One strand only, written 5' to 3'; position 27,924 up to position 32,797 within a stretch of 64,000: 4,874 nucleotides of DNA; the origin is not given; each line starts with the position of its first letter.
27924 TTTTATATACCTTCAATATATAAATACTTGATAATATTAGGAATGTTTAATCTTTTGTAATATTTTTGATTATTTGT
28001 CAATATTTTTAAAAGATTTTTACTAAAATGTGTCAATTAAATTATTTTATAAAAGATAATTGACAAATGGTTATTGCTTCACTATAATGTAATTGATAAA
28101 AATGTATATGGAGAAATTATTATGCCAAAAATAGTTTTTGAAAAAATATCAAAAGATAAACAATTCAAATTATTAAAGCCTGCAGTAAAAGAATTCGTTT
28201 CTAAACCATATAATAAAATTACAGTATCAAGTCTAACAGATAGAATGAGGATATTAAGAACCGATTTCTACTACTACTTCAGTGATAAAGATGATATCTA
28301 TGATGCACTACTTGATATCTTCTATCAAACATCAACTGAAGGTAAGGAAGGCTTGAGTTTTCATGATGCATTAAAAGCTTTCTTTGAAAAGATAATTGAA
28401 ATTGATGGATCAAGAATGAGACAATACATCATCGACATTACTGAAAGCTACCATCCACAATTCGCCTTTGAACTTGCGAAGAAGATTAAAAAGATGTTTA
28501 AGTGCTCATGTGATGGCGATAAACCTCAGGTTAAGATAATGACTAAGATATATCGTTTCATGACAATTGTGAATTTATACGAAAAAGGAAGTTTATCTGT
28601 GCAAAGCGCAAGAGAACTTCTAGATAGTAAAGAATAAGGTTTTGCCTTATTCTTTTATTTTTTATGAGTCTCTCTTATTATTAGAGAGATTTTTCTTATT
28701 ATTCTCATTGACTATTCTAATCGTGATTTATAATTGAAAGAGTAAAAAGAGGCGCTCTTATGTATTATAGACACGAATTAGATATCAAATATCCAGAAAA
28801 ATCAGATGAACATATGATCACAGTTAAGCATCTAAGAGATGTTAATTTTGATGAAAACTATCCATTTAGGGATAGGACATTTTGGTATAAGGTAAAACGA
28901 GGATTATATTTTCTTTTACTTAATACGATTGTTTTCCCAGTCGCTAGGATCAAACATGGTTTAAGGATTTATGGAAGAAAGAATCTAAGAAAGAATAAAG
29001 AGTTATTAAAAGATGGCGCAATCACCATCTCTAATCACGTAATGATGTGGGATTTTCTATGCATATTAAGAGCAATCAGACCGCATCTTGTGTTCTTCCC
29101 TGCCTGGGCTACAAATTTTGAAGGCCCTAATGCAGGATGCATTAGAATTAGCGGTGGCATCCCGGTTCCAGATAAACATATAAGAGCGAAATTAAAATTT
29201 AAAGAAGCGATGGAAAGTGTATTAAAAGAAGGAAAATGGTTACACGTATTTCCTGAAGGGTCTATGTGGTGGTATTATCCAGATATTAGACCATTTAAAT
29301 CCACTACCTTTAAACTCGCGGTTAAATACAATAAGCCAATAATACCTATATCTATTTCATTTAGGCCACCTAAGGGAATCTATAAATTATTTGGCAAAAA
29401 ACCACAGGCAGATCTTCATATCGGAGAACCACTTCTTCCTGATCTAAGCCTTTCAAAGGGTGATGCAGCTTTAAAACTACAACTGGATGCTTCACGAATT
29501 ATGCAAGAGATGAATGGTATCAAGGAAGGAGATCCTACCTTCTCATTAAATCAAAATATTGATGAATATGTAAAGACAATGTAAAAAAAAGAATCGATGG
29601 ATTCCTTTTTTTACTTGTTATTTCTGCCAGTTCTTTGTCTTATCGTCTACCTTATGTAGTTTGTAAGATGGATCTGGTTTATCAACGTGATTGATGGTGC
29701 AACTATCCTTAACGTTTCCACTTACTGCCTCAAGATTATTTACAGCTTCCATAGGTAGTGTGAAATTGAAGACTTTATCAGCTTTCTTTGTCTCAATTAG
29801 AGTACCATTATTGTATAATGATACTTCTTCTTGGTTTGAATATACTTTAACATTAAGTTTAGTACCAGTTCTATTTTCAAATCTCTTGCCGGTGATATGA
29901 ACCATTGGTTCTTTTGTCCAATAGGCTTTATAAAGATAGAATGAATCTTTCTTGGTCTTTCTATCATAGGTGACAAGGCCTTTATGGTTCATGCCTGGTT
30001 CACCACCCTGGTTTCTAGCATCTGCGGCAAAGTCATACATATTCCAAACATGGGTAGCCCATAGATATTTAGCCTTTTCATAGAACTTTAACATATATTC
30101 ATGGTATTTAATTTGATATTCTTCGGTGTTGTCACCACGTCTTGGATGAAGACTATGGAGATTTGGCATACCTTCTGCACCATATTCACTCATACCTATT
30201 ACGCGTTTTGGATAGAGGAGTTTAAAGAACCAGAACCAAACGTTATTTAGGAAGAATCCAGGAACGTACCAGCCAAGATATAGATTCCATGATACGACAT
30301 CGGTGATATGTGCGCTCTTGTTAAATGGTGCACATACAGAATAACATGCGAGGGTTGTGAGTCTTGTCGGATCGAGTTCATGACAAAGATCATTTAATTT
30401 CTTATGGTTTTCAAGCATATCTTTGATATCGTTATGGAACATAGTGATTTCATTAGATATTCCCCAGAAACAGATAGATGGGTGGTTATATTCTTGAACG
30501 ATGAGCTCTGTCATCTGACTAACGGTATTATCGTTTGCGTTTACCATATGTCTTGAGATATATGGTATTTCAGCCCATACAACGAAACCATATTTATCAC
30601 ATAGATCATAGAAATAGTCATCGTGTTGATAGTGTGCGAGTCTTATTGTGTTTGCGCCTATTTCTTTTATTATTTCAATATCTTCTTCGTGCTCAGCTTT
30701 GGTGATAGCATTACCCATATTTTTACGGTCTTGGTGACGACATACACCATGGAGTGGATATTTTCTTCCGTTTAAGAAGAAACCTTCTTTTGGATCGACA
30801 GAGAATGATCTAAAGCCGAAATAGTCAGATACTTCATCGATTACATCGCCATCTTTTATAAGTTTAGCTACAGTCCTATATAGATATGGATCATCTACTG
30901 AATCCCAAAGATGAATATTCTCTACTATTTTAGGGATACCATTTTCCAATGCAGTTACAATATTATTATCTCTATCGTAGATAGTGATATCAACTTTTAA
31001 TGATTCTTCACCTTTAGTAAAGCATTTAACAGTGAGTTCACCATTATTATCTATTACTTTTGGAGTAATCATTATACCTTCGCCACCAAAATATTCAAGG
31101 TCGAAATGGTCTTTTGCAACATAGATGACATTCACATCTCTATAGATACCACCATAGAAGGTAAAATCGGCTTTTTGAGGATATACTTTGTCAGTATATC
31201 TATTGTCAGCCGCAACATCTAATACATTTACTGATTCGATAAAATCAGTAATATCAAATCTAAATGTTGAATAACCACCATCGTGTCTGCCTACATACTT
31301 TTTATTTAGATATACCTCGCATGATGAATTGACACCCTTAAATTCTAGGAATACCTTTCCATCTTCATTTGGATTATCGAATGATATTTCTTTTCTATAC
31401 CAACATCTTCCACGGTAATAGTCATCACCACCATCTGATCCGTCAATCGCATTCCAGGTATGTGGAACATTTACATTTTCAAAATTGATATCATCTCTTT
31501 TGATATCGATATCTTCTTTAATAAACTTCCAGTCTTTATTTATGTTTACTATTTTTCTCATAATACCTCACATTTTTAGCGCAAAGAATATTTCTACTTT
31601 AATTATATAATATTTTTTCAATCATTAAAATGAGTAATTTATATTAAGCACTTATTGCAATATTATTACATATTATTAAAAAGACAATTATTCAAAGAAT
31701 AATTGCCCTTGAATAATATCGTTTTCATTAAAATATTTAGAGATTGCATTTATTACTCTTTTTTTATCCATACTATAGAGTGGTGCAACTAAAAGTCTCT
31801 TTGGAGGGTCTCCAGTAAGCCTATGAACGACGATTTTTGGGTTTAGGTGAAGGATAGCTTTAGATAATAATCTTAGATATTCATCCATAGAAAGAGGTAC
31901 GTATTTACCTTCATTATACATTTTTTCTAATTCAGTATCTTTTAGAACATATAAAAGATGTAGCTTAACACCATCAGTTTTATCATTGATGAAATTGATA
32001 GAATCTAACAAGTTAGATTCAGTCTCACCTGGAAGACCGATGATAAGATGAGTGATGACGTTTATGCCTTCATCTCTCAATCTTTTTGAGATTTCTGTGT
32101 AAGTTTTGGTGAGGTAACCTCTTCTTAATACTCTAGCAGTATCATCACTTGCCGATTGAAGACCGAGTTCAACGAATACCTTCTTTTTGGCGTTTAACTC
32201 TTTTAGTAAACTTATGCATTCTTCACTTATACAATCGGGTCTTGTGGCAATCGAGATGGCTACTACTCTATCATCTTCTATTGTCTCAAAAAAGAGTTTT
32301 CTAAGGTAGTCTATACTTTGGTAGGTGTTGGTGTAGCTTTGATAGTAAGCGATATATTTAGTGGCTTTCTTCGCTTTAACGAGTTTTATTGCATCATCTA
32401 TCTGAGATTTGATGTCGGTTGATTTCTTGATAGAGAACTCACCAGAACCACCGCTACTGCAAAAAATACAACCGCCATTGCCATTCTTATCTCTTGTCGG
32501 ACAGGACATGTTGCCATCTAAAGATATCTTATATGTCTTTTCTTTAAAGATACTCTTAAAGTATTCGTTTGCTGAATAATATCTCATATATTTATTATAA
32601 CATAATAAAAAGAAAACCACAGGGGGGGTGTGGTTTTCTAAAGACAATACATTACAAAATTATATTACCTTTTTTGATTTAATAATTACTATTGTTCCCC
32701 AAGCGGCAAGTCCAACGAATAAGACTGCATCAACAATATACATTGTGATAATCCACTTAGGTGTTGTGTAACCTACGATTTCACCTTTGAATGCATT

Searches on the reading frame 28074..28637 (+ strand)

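Call 51: search_protein_families(library=pfam, proteins=[window:28074-28637:+])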
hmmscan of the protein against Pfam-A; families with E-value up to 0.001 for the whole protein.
window:28074-28637:+ (187 aa): 1 family
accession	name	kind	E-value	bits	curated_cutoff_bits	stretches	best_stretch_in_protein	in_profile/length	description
PF00440.29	TetR_N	-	6.5e-06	26.3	24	1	33-79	1-47/47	Bacterial regulatory proteins, tetR family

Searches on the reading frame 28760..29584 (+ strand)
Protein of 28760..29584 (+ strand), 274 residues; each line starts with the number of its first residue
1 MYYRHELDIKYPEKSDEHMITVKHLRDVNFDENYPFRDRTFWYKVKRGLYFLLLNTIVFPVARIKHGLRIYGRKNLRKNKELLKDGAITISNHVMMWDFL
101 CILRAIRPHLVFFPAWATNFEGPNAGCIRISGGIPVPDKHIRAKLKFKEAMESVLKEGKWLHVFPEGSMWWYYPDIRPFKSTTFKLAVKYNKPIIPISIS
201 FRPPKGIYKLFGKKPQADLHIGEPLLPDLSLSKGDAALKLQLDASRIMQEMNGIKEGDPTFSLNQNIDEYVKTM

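Call 51: search_protein_families(library=pfam, proteins=[window:28760-29584:+])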
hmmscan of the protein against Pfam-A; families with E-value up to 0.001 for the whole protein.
window:28760-29584:+ (274 aa): 1 family
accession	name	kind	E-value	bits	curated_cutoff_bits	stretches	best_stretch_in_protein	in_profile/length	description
PF01553.26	Acyltransferase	-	3.8e-14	53.1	23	1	69-200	3-132/132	Acyltransferase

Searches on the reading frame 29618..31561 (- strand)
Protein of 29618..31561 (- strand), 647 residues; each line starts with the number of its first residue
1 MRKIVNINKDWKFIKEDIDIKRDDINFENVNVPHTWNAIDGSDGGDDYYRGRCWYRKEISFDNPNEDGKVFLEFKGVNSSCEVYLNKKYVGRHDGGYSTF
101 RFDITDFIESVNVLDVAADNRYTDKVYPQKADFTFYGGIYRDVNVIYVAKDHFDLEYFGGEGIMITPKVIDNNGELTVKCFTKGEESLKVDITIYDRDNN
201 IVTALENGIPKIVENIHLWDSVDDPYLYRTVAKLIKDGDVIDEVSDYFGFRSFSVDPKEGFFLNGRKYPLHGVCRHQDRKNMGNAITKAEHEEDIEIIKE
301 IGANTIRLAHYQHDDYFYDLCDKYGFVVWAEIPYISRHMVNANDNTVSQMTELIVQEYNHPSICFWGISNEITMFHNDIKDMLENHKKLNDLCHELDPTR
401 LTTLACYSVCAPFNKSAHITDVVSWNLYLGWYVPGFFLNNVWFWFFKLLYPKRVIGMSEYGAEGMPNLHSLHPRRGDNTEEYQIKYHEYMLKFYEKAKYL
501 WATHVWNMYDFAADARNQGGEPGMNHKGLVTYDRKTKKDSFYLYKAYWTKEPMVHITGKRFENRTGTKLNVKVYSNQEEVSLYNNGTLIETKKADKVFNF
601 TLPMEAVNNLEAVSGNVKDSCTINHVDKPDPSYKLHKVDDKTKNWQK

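Call 51: search_protein_families(library=pfam, proteins=[window:29618-31561:-])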
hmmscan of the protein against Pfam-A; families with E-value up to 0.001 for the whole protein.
window:29618-31561:- (647 aa): 5 families
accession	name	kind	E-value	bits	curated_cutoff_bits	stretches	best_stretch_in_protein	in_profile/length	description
PF02836.23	Glyco_hydro_2_C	-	3.7e-34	118.7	21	1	259-548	6-298/302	Glycosyl hydrolases family 2, TIM barrel domain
PF02837.24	Glyco_hydro_2_N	-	1.1e-13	51.9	28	1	32-145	36-165/169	Glycosyl hydrolases family 2, sugar binding domain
PF00703.27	Glyco_hydro_2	-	6.1e-13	49.9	23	1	163-251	6-109/109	Glycosyl hydrolases family 2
PF22666.2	Glyco_hydro_2_N2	-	5.8e-10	39.9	27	1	52-125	49-124/167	Glycosyl hydrolase 2 galactose-binding domain-like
PF16355.11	DUF4982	-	2.6e-05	24.5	23.9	1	566-596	1-31/61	Domain of unknown function (DUF4982)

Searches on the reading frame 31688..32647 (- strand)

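Call 51: search_protein_families(library=pfam, proteins=[window:31688-32647:-])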
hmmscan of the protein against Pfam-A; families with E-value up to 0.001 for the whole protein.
window:31688-32647:- (319 aa): 2 families
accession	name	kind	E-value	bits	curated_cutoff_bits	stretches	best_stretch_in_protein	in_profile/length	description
PF16199.10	Radical_SAM_C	-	1.6e-29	102.3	31.9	1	225-307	2-84/85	Radical_SAM C-terminal domain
PF04055.27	Radical_SAM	-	5.5e-20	72.6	29.5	1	57-220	8-166/166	Radical SAM superfamily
